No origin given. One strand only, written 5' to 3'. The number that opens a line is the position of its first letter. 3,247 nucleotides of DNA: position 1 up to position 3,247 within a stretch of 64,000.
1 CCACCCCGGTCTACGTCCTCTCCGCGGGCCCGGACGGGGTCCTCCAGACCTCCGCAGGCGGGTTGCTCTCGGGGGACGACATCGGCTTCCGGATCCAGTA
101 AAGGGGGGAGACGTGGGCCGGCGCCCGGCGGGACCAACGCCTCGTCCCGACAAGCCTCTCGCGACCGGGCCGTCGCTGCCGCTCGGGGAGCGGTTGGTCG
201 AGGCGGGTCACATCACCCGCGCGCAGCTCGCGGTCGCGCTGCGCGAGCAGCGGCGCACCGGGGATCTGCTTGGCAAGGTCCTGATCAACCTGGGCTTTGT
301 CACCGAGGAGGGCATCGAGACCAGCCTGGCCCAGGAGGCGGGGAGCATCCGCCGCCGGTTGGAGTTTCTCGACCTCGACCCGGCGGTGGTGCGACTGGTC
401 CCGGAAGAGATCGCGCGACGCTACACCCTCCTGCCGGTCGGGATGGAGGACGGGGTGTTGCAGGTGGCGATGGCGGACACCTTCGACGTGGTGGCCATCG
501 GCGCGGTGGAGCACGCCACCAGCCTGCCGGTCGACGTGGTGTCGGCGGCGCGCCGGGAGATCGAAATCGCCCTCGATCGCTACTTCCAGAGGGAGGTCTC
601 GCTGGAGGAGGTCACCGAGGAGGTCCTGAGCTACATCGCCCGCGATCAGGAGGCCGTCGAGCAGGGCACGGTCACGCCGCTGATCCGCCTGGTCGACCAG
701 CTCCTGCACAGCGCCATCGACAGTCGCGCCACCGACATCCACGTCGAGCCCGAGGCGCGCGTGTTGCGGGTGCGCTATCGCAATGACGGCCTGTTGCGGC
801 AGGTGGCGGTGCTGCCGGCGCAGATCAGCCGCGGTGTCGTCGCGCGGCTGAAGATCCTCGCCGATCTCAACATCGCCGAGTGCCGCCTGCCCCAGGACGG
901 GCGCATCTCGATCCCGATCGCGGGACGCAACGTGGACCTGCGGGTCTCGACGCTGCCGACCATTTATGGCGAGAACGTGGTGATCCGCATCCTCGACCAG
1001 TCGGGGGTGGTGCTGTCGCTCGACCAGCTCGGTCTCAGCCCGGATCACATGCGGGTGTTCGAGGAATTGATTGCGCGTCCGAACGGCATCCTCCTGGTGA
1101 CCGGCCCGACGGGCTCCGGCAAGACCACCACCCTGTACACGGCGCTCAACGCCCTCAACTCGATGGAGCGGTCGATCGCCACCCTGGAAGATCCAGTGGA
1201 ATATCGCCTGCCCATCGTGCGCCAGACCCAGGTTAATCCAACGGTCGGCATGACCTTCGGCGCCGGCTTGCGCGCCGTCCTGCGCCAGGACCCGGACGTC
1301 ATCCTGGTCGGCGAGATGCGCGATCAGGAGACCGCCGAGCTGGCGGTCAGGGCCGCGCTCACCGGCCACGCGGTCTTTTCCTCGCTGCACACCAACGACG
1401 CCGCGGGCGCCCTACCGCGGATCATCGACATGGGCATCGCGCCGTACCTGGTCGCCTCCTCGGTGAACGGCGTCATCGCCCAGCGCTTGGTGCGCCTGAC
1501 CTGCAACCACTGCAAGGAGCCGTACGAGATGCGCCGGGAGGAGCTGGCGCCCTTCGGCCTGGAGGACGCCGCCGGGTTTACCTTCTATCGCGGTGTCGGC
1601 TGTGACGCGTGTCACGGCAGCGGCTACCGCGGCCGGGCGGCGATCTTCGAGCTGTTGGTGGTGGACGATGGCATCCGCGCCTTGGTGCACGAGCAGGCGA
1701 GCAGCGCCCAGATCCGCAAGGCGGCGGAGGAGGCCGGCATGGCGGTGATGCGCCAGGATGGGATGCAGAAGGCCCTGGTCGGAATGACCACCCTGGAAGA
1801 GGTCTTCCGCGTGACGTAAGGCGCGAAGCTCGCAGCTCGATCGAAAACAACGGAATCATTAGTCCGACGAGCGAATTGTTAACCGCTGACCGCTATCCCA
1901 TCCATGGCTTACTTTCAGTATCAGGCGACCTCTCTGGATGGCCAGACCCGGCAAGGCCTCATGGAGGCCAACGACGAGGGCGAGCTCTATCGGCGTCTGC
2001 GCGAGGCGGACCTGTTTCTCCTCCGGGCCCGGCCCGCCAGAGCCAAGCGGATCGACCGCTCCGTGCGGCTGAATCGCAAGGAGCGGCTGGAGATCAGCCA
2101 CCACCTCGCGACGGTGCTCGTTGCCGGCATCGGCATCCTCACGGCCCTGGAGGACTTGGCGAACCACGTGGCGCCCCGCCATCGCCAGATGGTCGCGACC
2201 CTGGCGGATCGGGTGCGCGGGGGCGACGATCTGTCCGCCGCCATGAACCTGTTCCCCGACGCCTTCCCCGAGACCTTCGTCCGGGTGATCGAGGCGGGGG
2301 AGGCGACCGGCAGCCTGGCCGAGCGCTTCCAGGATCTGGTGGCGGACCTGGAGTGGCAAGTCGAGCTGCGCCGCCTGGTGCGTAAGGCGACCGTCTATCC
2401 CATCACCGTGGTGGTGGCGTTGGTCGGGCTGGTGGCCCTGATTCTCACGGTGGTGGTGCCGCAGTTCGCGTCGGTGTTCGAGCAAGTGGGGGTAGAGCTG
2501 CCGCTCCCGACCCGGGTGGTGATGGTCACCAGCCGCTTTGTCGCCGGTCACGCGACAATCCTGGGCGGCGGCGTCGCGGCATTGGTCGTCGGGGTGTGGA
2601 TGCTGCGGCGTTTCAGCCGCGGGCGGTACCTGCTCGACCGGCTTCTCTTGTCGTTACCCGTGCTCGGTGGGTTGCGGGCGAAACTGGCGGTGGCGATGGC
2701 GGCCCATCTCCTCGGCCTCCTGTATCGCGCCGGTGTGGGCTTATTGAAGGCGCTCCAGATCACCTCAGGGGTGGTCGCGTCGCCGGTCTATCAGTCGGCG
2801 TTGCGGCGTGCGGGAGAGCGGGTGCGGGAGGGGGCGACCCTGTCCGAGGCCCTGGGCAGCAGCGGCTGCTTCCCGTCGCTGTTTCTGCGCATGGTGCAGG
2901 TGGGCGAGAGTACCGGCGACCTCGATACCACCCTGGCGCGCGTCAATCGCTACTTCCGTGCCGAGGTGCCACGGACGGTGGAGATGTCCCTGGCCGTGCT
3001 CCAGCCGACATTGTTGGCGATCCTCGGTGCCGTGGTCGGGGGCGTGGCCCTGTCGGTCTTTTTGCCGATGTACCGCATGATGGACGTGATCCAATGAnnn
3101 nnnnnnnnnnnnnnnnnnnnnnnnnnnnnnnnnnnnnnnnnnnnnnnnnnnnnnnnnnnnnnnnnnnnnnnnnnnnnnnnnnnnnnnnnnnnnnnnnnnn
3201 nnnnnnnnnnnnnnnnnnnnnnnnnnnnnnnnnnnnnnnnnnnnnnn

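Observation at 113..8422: Compact T2SS/T4P-like assembly cluster with a GspL-like PilM-PilN fusion and a self-lipidated short secretin, but no pilins in view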

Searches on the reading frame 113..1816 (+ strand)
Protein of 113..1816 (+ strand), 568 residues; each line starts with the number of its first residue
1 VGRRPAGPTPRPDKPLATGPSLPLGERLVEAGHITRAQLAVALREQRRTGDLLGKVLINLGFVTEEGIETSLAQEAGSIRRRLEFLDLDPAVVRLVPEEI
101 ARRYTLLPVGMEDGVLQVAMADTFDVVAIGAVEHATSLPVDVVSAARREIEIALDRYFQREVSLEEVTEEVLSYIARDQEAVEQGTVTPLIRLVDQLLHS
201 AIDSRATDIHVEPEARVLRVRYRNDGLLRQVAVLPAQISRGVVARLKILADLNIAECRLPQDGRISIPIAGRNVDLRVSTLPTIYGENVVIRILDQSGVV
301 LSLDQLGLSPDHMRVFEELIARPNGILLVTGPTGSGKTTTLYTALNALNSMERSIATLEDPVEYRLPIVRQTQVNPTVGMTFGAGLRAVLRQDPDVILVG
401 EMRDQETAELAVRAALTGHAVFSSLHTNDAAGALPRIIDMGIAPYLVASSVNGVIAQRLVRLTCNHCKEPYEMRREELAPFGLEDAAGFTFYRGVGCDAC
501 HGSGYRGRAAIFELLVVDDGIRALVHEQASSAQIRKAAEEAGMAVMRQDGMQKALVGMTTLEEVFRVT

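Call 6: search_protein_families(library=pfam, proteins=[window:113-1816:+], max_evalue=0.1)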
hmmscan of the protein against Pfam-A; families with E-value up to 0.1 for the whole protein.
window:113-1816:+ (568 aa): 17 families
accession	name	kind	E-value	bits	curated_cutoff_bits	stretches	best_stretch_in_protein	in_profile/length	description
PF00437.27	T2SSE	-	6.2e-135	450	24.9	1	187-566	5-370/370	Type II/IV secretion system protein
PF05157.20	MshEN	-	3e-17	62.8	23.1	1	82-162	7-88/90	MshEN domain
PF13191.12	AAA_16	-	0.00026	22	32.6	1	322-421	23-113/167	AAA ATPase domain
PF13401.12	AAA_22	-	0.00026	21.7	27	1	323-356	4-37/130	AAA domain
PF25199.1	nSTAND_NTPase5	-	0.00089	19.5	34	1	321-359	38-77/145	Novel STAND NTPase 5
PF13604.12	AAA_30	-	0.0013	18.9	27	1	309-354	3-48/191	AAA domain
PF13555.12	AAA_29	-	0.007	16.5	27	1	322-341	20-39/61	P-loop containing region of AAA domain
PF13245.12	AAA_19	-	0.0085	16.7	25.1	1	321-353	8-42/134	AAA domain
PF20720.3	nSTAND3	-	0.021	15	27.2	1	323-361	16-54/155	Novel STAND NTPase 3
PF12775.13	AAA_7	-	0.037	14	25.8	1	318-354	27-63/181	P-loop containing dynein motor region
PF01637.24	ATPase_2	-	0.041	14.1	33.2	1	317-352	12-48/225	ATPase domain predominantly from Archaea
PF02492.25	cobW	-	0.043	13.8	20.7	1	327-358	3-33/180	CobW/HypB/UreG, nucleotide-binding domain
PF13476.12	AAA_23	-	0.045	14.8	27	1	324-341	19-36/201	AAA domain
PF13086.12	AAA_11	-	0.051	13.8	27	1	323-351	16-44/257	AAA domain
PF03215.21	Rad17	-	0.054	13.9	23.8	1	320-342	41-63/186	Rad17 P-loop domain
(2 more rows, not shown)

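Call 7: search_protein_families(library=ncbifam, proteins=[window:113-1816:+], max_evalue=0.1)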
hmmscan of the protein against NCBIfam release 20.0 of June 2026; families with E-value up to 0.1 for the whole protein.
window:113-1816:+ (568 aa): 27 families (the best 25 are shown)
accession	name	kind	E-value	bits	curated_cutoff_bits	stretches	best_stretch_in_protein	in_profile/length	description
TIGR02538.1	type_IV_pilB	equivalog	2.4e-173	577.8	675.65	1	24-568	2-562/564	type IV-A pilus assembly ATPase PilB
TIGR02533.1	type_II_gspE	equivalog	1.5e-172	574.7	630.25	1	95-568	3-486/486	type II secretion system ATPase GspE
NF053534.1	T4PilAsmATPsTfpB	equivalog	1.5e-135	452.8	850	1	68-568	68-582/584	type IV pilus assembly ATPase TfpB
NF007755.0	PRK10436.1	equivalog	4.8e-133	444.2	617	1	99-568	12-459/465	type II secretion system protein GspE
NF041000.1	ATPase_ComGA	equivalog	4.9e-75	252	300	1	196-461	2-266/267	competence type IV pilus ATPase ComGA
TIGR01420.1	pilT_fam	subfamily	1.2e-54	185.8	319.1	1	194-461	2-269/343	PilT/PilU family type 4a pilus ATPase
TIGR02525.1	plasmid_TraJ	equivalog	1.9e-23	83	368.3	1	290-440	121-272/372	plasmid transfer ATPase TraJ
NF008411.1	PRK11234.1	equivalog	1.1e-20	73.6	1170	1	22-184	482-642/723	cyclic di-3',5'-guanylate-activated glycosyltransferase NfrB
TIGR02524.1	dot_icm_DotB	equivalog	5.3e-20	71.9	463.3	1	318-439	128-258/358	Dot/Icm type IV secretion system ATPase DotB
NF053729.1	c-di-GMP_motif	domain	3.3e-18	65.2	38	1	23-74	1-52/53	cyclic di-GMP-binding domain-containing protein, MshE-related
NF058587.1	archaellum_moto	equivalog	6.9e-15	54.8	550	1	326-437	277-393/527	archaellum flagellar ATPase motor FlaI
TIGR02782.1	TrbB_P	equivalog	1.9e-13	50.4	304.55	1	311-443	124-257/303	P-type conjugative transfer ATPase TrbB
TIGR03819.1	heli_sec_ATPase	hypoth_equivalog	1.1e-12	47.8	373.15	1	201-452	59-312/340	TadA family conjugal transfer-associated ATPase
TIGR02788.1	VirB11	equivalog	3.1e-12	46.2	249.95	1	326-441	146-266/308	P-type DNA transfer ATPase VirB11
NF010469.0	PRK13894.1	subfamily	1.2e-11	44.5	508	1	316-437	142-264/320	conjugal transfer ATPase TrbB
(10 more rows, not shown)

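Call 25: search_solved_structures(query=window:113-1816:+, max_evalue=1e-20)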
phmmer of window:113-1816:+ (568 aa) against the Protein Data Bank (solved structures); distinct sequences matched with E-value up to 1e-20: 20.
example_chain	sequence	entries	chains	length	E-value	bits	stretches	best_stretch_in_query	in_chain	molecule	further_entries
6f8l_G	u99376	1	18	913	2.8e-146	491.6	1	21-565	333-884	Type IV pilus assembly protein PilF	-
5zfr_A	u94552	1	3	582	3.9e-142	477.9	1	23-568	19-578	Type IV pilus biogenesis ATPase PilB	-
6olj_C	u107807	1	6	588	1.9e-140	472.3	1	23-568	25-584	Type IV pilus biogenesis ATPase PilB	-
5tsg_B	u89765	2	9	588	4.1e-140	471.2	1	23-568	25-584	Type IV pilus biogenesis ATPase PilB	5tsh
3jc8_Ba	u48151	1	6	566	2.6e-135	455.4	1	24-565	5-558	Type IV-A pilus assembly ATPase PilB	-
4pht_A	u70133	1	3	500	1.4e-127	429.8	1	170-568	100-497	General secretory pathway protein E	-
4ksr_A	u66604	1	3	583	7.3e-123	414.3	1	176-568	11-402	Type II secretion system protein E, Hemolysin-coregulated protein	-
4kss_A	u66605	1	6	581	7.5e-123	414.3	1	176-568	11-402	Type II secretion system protein E, hemolysin-coregulated protein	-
1p9r_A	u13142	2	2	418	1.5e-122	413.3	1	176-566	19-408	General secretion pathway protein E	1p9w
5oiu_A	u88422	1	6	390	8.9e-113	381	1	192-565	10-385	Type IV pilus assembly protein PilF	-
5it5_F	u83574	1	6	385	9.8e-113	380.9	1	192-565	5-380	ATP binding motif-containing protein PilF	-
6ejf_A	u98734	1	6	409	1.2e-112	380.5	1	192-565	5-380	Type IV pilus assembly protein PilF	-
5fl3_A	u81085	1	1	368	1.1e-36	129.9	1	196-460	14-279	PILI RETRACTION PROTEIN PILT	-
2ewv_A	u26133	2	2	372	3.4e-33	118.4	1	196-442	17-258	twitching motility protein PilT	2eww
2gsz_A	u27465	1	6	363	4.5e-33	118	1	197-442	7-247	twitching motility protein PilT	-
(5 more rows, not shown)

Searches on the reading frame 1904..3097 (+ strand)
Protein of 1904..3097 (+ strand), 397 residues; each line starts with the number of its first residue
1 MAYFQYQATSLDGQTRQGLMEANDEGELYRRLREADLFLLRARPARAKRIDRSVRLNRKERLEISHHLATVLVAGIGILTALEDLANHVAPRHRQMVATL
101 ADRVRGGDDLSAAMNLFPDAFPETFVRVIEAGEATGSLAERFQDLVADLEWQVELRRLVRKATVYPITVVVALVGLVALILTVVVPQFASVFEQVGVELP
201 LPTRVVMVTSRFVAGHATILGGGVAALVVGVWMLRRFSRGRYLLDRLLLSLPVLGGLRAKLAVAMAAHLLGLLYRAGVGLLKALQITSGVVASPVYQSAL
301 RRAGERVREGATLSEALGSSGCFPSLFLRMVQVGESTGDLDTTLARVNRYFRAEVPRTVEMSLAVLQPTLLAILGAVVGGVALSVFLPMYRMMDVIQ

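Call 6: search_protein_families(library=pfam, proteins=[window:1904-3094:+], max_evalue=0.1)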
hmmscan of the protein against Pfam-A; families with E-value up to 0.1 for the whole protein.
window:1904-3094:+ (397 aa): 1 family
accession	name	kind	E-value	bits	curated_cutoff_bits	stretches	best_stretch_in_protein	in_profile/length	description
PF00482.28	T2SSF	-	6.9e-49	165.4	25.2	2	267-388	2-125/125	Type II secretion system (T2SS), protein F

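Call 7: search_protein_families(library=ncbifam, proteins=[window:1904-3094:+], max_evalue=0.1)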
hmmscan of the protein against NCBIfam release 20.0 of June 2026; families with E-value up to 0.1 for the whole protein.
window:1904-3094:+ (397 aa): 6 families
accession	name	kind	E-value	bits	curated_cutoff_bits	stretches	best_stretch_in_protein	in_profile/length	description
TIGR02120.1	GspF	equivalog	6.6e-85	285.8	424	1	4-395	1-400/401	type II secretion system inner membrane protein GspF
NF007861.0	PRK10573.1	equivalog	1.3e-67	228.6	401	1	4-397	7-399/401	protein transport protein HofC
NF047826.1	T3SSXpsF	equivalog_domain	5.1e-66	223.1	650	1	1-396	1-404/405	type II secretion system protein XpsF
NF052607.1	T4PiliAsmPilCThrm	equivalog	1.7e-65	221.7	700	1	1-394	1-402/406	type IV pilus assembly protein PilC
NF052606.1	T4PiliAsmPilCMyx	equivalog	9.8e-65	219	700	1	2-396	20-418/419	type IV pilus assembly protein PilC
NF041012.2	T4P_ComGB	equivalog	6.1e-36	124.4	240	1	60-394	2-332/332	competence type IV pilus assembly protein ComGB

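Call 10: find_encoding_contigs(protein=window:1904-3097:+, flank=10000, max_places=6)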
Protein window:1904-3097:+ (397 aa): 15 contigs read that carry it; 6 places shown.
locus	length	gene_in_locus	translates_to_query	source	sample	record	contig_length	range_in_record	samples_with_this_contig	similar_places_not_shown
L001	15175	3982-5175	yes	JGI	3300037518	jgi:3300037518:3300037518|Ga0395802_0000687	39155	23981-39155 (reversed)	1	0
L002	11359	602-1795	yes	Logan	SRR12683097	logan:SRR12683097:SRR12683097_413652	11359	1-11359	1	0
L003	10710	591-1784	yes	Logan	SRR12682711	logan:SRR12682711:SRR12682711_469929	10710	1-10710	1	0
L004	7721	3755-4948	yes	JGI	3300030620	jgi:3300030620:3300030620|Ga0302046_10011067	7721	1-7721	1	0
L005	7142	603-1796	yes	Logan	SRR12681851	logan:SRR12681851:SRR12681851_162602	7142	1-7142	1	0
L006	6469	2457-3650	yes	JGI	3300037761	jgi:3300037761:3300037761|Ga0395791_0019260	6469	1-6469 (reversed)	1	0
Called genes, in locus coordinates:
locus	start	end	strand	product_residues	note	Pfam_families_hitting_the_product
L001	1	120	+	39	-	?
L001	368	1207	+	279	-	PF08668:HDOD, PF01966:HD (weak)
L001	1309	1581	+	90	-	-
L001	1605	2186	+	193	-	PF07963:N_methyl (weak), PF08334:T2SSG (faint)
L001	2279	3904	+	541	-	PF05157:MshEN, PF00437:T2SSE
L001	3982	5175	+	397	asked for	PF28597:T2SSF_N, PF00482:T2SSF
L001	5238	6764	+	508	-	-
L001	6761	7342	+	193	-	-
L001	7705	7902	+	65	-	-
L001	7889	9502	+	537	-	PF00263:Secretin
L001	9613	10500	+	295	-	PF13424:TPR_12 (faint), PF00515:TPR_1 (faint), PF07719:TPR_2 (faint), PF07721:TPR_4 (faint), PF13181:TPR_8 (faint), PF14559:TPR_19, PF13428:TPR_14 (weak), PF13432:TPR_16, +5 more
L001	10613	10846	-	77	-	-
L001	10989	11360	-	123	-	PF00072:Response_reg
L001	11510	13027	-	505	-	PF02518:HATPase_c, PF00072:Response_reg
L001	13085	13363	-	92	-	-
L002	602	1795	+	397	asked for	PF28597:T2SSF_N, PF00482:T2SSF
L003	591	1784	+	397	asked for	PF28597:T2SSF_N, PF00482:T2SSF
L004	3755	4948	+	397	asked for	PF28597:T2SSF_N, PF00482:T2SSF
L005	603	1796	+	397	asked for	PF28597:T2SSF_N, PF00482:T2SSF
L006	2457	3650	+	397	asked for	PF28597:T2SSF_N, PF00482:T2SSF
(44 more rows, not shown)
